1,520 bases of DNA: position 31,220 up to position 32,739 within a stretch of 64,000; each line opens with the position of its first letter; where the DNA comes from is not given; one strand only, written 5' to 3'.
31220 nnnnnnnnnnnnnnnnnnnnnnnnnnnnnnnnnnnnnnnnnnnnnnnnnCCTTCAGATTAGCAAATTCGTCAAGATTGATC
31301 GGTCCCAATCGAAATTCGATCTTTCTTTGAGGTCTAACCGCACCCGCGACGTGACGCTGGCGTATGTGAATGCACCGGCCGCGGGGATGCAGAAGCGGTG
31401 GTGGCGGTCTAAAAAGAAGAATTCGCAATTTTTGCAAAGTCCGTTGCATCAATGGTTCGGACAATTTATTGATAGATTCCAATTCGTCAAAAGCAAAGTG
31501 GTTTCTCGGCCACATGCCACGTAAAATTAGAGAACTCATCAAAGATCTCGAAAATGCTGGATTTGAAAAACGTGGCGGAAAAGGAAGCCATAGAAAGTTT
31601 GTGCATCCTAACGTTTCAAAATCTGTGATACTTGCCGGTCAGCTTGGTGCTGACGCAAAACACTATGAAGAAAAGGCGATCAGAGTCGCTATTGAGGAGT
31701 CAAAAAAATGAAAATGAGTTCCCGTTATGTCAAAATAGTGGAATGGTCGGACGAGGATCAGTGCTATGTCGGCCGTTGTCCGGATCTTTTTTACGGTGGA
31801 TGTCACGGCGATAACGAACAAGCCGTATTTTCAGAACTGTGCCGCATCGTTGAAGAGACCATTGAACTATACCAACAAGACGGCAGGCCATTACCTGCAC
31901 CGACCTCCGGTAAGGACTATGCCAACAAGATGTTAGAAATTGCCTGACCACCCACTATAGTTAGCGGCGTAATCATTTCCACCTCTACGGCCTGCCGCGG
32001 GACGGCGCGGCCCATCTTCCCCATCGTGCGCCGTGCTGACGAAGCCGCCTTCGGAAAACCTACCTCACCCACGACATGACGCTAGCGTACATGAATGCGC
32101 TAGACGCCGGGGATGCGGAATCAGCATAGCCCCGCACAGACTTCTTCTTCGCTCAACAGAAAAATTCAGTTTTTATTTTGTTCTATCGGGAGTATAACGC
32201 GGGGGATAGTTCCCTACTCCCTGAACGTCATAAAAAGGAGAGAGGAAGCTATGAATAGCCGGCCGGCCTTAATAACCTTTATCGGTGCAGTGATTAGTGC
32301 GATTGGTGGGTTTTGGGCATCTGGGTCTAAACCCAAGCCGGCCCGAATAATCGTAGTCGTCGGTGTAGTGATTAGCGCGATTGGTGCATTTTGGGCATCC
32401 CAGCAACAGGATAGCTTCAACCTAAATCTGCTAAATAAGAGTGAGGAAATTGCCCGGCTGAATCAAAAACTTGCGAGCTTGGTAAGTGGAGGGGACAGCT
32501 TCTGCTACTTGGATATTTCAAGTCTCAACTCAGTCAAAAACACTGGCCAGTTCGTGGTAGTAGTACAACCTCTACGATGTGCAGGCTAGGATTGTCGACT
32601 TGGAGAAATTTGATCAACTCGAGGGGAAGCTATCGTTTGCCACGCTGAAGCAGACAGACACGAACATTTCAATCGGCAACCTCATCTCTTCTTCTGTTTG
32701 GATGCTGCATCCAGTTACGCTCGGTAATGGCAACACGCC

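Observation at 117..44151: Recurrent insertion signature: accessory inserts bracketed by diverged direct copies of the neighbouring gene end or promoter, with no recombinase in 64 kb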

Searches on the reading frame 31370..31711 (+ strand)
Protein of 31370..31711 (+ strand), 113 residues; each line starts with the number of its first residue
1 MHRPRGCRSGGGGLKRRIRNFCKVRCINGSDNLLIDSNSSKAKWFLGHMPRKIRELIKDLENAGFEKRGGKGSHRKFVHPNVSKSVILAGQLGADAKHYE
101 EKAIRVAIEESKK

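Call 3: search_protein_families(library=pfam, proteins=[window:31370-31711:+], max_evalue=0.01)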
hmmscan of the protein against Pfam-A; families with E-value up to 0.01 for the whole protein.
window:31370-31711:+ (113 aa): 1 family
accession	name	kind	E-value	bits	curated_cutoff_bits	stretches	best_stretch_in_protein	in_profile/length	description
PF07927.17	HicA_toxin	-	1.7e-09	38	27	1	54-104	2-52/58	HicA toxin of bacterial toxin-antitoxin,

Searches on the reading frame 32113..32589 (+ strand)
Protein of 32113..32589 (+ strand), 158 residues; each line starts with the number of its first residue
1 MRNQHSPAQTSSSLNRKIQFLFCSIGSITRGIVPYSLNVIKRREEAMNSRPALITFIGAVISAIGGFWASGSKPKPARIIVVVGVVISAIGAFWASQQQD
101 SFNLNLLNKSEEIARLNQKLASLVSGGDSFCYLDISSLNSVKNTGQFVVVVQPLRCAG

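Call 3: search_protein_families(library=pfam, proteins=[window:32113-32589:+], max_evalue=0.01)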
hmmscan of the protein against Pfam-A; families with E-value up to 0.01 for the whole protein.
window:32113-32589:+ (158 aa): 2 families
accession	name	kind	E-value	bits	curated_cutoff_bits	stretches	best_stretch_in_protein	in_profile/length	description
PF24838.2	8xMP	-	0.0022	18.3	30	1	39-120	14-91/136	Octameric membrane protein family (8xMP)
PF01925.25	TauE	-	0.0047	17.1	32.6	1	42-107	56-114/237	Sulfite exporter TauE/SafE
